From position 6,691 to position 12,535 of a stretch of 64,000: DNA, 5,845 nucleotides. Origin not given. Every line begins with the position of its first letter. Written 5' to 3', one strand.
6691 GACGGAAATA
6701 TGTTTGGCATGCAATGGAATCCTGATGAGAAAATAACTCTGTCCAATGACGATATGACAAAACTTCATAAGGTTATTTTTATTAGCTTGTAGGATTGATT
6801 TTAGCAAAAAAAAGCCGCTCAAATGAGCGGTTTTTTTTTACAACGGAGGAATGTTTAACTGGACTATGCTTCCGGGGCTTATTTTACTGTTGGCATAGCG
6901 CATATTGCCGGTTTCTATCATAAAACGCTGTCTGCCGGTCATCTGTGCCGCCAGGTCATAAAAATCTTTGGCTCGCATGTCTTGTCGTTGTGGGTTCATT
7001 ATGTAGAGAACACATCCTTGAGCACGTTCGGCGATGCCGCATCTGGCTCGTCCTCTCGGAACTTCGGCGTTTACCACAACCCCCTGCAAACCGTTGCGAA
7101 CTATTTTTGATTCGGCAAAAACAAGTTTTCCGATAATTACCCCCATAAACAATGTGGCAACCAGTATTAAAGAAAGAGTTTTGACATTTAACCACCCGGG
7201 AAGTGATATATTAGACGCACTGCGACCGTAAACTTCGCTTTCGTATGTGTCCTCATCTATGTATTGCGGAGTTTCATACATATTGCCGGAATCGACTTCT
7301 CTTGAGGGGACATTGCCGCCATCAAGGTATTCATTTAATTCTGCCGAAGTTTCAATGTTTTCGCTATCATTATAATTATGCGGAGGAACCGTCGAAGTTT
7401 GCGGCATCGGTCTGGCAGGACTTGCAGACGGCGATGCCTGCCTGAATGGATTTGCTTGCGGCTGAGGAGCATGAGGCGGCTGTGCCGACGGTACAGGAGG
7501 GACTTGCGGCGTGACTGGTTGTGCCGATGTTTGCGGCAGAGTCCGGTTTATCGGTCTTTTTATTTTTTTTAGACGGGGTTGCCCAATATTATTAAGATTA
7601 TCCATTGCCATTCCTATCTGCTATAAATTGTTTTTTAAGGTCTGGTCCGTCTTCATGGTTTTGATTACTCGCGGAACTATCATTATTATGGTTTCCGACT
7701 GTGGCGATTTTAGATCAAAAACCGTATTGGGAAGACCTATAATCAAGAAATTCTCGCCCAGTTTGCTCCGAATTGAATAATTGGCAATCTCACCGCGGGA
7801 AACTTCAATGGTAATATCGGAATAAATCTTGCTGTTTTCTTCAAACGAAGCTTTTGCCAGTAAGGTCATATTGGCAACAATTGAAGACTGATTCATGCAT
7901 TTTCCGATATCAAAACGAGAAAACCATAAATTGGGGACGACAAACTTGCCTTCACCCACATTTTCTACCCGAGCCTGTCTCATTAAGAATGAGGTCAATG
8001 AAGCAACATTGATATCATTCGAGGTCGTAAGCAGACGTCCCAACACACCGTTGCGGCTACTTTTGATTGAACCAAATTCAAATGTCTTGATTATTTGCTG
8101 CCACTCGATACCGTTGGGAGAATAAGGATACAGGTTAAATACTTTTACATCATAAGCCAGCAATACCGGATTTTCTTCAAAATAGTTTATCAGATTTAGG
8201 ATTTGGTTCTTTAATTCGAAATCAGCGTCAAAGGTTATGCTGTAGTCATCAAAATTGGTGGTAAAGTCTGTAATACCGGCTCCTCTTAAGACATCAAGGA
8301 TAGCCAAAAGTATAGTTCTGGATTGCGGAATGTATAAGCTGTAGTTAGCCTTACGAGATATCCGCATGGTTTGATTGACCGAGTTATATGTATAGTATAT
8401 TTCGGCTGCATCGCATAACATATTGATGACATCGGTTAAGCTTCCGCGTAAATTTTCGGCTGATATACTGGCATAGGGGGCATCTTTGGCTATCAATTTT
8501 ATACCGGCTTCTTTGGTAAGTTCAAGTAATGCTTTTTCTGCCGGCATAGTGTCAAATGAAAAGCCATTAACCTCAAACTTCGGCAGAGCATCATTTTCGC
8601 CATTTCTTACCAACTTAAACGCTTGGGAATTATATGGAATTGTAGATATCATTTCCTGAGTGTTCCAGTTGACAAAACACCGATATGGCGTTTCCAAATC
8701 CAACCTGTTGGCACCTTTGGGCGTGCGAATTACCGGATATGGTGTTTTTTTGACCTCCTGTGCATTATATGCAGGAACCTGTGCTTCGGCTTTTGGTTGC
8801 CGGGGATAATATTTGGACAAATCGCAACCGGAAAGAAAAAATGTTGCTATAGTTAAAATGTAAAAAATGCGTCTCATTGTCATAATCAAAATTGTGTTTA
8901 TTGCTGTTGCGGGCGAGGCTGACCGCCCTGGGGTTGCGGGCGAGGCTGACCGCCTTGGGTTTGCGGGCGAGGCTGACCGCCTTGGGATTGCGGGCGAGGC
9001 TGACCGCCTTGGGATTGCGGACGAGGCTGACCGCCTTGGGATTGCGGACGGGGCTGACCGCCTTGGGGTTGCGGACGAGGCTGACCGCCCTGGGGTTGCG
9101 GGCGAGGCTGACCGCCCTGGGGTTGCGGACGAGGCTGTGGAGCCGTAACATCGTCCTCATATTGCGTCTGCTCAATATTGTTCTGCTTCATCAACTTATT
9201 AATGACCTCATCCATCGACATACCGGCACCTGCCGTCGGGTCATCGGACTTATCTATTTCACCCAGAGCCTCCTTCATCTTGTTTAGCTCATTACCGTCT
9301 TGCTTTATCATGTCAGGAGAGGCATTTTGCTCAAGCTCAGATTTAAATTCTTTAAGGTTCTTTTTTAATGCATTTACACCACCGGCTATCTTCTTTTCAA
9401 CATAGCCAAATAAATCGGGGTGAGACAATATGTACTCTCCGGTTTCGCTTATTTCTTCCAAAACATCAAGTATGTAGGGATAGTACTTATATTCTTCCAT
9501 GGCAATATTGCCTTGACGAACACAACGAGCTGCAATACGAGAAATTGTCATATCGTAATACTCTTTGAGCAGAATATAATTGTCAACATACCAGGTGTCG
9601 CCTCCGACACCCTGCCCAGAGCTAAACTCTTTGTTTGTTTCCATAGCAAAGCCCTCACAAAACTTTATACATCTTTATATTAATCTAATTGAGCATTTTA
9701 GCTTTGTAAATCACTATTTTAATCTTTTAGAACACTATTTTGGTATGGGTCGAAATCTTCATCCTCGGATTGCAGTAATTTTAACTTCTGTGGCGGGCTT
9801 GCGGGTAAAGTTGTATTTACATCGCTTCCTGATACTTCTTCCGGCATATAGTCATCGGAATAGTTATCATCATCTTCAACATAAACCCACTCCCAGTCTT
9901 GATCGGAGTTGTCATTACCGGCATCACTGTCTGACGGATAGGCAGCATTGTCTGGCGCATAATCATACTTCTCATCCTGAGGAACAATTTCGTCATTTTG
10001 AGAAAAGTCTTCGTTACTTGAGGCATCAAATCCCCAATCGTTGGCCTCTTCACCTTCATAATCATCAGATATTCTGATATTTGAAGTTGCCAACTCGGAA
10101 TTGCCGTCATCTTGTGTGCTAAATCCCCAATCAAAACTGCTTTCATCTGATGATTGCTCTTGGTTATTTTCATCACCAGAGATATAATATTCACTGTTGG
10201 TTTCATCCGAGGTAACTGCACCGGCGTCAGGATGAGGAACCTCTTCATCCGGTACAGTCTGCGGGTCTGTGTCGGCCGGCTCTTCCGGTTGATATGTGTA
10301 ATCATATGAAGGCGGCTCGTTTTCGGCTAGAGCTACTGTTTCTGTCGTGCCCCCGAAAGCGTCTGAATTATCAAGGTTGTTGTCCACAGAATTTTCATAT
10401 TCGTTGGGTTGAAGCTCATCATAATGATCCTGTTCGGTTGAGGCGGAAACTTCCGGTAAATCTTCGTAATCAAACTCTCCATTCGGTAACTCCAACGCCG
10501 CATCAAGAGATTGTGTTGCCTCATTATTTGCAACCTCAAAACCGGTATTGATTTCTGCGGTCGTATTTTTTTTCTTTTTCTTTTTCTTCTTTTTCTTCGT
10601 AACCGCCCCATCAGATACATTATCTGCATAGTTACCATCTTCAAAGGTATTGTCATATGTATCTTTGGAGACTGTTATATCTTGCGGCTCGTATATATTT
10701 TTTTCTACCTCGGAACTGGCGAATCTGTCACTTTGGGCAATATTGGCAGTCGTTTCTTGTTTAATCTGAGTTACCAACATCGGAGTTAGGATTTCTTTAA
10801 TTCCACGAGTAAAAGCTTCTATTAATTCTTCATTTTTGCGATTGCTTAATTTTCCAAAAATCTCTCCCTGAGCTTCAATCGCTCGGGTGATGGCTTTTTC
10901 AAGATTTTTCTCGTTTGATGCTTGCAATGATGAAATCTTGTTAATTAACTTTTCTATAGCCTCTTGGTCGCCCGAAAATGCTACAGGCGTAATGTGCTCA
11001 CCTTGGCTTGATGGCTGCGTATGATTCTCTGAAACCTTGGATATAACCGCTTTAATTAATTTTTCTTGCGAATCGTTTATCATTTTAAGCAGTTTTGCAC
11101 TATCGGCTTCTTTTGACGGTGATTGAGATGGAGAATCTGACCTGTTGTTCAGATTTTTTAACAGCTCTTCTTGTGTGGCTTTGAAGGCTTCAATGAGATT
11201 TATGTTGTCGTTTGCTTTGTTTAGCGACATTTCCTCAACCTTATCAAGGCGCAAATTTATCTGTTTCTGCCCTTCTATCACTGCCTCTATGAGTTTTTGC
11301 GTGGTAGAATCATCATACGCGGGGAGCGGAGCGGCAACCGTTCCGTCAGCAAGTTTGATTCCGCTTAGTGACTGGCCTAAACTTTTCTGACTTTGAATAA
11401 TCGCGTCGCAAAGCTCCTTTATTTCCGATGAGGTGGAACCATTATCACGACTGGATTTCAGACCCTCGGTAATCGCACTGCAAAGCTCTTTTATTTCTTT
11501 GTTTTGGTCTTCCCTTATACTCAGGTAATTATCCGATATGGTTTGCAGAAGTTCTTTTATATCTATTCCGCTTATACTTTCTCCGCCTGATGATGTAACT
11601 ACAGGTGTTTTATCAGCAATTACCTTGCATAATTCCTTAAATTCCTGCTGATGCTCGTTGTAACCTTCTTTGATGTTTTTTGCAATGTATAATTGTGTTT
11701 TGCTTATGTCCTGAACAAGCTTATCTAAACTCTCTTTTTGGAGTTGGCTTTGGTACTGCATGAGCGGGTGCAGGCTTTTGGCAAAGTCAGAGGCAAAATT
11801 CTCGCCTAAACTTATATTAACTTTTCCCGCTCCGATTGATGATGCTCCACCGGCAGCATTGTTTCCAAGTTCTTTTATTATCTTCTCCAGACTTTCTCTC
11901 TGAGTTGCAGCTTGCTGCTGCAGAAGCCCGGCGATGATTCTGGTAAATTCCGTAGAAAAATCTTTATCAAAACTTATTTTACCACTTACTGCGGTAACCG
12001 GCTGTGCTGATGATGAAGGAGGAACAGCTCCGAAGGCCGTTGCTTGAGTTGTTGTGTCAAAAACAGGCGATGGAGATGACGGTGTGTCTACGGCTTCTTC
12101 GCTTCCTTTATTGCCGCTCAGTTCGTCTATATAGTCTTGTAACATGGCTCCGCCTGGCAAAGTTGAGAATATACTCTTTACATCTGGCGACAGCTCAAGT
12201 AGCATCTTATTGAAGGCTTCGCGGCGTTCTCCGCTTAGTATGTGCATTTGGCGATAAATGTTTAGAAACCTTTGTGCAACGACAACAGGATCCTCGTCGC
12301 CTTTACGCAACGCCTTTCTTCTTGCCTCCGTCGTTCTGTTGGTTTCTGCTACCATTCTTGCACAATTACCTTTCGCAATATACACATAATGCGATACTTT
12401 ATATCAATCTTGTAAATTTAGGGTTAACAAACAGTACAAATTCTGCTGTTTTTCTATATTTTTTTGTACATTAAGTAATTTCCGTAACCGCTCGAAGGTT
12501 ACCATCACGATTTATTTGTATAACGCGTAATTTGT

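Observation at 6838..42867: Expanded VirB-type T4SS gene train with non-canonical inserts at almost every position and no coupling protein in view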

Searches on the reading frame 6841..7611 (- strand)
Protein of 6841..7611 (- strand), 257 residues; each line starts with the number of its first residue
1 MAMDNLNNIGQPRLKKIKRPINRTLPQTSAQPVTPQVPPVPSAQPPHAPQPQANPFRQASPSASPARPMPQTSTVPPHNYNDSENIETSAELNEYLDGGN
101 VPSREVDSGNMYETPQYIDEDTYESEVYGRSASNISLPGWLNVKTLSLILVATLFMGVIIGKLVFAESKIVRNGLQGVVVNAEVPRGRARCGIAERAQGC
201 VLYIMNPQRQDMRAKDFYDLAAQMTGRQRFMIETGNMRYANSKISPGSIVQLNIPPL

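Call 6: search_protein_families(library=pfam, proteins=[window:6841-7611:-], max_evalue=0.001)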
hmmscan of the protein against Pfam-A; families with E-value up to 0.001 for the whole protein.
window:6841-7611:- (257 aa): 0 families

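Call 11: search_protein_families(library=ncbifam, proteins=[window:6841-7611:-], max_evalue=0.01)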
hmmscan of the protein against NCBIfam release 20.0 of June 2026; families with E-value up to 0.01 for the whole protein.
window:6841-7611:- (257 aa): 0 families

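Call 68: search_solved_structures(query=A7, max_evalue=1)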
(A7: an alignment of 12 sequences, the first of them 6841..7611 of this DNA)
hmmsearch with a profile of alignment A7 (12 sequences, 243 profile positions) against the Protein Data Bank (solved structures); distinct sequences matched with E-value up to 1: 0.

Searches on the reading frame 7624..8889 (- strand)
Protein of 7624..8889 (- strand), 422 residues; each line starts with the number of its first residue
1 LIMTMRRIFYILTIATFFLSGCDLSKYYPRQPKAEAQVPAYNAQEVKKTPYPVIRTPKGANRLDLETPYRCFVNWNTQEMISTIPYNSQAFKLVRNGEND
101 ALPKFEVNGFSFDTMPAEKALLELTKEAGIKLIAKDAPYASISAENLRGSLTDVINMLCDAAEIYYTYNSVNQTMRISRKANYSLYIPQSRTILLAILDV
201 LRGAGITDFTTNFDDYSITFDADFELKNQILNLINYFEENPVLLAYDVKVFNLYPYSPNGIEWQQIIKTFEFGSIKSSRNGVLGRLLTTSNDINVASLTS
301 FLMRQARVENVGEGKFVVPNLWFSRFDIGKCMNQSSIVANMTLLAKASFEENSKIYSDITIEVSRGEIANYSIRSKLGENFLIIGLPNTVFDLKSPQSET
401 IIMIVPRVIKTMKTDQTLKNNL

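Call 5: search_protein_families(library=pfam, proteins=[window:7624-8889:-], max_evalue=0.01)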
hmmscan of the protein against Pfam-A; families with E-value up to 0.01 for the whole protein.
window:7624-8889:- (422 aa): 0 families

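Call 11: search_protein_families(library=ncbifam, proteins=[window:7624-8889:-], max_evalue=0.01)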
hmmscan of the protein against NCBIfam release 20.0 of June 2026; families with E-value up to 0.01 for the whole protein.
window:7624-8889:- (422 aa): 0 families

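Call 67: search_solved_structures(query=A6, max_evalue=1, show_alignments=1)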
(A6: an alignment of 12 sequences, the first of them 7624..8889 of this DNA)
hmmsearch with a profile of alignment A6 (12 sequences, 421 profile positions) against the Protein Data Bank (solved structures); distinct sequences matched with E-value up to 1: 3.
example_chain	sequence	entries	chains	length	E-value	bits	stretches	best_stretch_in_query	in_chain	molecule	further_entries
8cf3_C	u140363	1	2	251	0.13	14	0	59-95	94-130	Regulatory protein BlaR1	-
3q7v_A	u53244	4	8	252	0.13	14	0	59-95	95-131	Beta-lactamase regulatory protein BlaR1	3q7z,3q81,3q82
8c0p_A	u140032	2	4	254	0.14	14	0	59-95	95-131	Regulatory protein BlaR1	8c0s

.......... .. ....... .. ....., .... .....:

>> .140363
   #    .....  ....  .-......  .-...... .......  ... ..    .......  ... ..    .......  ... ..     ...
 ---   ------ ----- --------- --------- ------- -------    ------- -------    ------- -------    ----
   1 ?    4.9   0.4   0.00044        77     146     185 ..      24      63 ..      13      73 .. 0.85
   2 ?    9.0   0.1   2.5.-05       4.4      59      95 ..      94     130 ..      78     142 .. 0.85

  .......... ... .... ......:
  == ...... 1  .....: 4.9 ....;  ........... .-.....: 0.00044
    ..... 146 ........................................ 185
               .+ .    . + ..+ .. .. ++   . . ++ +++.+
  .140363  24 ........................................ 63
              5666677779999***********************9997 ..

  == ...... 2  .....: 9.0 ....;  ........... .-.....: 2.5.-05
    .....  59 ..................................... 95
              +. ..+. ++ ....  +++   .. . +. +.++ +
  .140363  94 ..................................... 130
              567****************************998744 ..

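Call 96: search_protein_families(library=pfam, alignment_id=A6, max_evalue=1)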
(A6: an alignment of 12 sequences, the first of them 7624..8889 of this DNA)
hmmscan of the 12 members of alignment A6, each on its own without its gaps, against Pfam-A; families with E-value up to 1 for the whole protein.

A. member 1, window:7624-8889:- (422 aa): 2 families
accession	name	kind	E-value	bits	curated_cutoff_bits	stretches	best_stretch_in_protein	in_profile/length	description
PF10613.14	Lig_chan-Glu_bd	-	0.041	14.4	30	1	271-308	56-96/115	Ligated ion channel L-glutamate- and glycine-binding site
PF14649.11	Spatacsin_C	-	0.18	11.3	25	1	127-181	151-204/296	Spatacsin C-terminus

B. families by the number of members that match (of 12 scanned): 3 families
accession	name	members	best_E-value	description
PF06794.17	UPF0270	3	0.04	Uncharacterised protein family (UPF0270)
PF10613.14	Lig_chan-Glu_bd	1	0.041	Ligated ion channel L-glutamate- and glycine-binding site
PF14649.11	Spatacsin_C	1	0.18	Spatacsin C-terminus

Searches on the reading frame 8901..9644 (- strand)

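Call 5: search_protein_families(library=pfam, proteins=[window:8901-9644:-], max_evalue=0.01)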
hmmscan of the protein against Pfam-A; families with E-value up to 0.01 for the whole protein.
window:8901-9644:- (248 aa): 0 families

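Call 11: search_protein_families(library=ncbifam, proteins=[window:8901-9644:-], max_evalue=0.01)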
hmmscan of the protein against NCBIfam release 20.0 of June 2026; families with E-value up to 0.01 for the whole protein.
window:8901-9644:- (248 aa): 1 family
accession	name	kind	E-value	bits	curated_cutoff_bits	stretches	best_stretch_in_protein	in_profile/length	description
NF033930.1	pneumo_PspA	exception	0.00039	19.3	850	1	90-245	303-440/659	pneumococcal surface protein A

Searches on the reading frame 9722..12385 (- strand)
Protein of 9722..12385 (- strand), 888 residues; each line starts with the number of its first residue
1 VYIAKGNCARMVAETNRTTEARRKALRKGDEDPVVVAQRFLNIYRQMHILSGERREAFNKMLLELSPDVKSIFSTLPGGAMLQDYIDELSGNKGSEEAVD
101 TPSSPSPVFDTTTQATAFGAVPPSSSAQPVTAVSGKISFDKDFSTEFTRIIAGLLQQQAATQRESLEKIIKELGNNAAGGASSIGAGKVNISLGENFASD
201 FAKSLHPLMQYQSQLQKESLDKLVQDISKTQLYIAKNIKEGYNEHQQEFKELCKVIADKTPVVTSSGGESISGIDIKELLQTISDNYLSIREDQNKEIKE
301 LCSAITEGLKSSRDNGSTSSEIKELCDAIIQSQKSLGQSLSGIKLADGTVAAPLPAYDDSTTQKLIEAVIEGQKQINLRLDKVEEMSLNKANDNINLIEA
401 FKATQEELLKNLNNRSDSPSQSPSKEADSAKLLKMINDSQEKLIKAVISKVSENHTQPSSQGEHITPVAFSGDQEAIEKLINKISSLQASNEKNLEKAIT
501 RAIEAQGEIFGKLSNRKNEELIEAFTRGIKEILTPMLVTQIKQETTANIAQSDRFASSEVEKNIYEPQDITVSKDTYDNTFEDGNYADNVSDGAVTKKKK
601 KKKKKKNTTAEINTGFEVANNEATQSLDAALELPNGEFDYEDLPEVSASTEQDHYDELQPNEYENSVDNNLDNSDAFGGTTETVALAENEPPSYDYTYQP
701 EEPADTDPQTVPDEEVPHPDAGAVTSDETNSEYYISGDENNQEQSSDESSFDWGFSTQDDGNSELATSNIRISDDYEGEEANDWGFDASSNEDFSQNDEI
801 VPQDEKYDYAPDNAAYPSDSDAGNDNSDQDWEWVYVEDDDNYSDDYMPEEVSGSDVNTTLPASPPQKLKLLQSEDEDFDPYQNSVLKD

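Call 5: search_protein_families(library=pfam, proteins=[window:9722-12385:-], max_evalue=0.01)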
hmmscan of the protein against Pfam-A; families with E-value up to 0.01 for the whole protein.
window:9722-12385:- (888 aa): 1 family
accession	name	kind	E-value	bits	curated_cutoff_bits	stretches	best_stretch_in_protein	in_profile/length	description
PF02637.23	GatB_Yqey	-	0.0042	17.4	27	1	399-518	15-117/148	GatB domain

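Call 11: search_protein_families(library=ncbifam, proteins=[window:9722-12385:-], max_evalue=0.01)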
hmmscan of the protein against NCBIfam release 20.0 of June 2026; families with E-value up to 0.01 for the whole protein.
window:9722-12385:- (888 aa): 1 family
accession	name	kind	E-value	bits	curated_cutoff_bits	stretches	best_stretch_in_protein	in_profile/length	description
NF006222.0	PRK08349.1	subfamily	0.0099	15.8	251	0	460-527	22-90/198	hypothetical protein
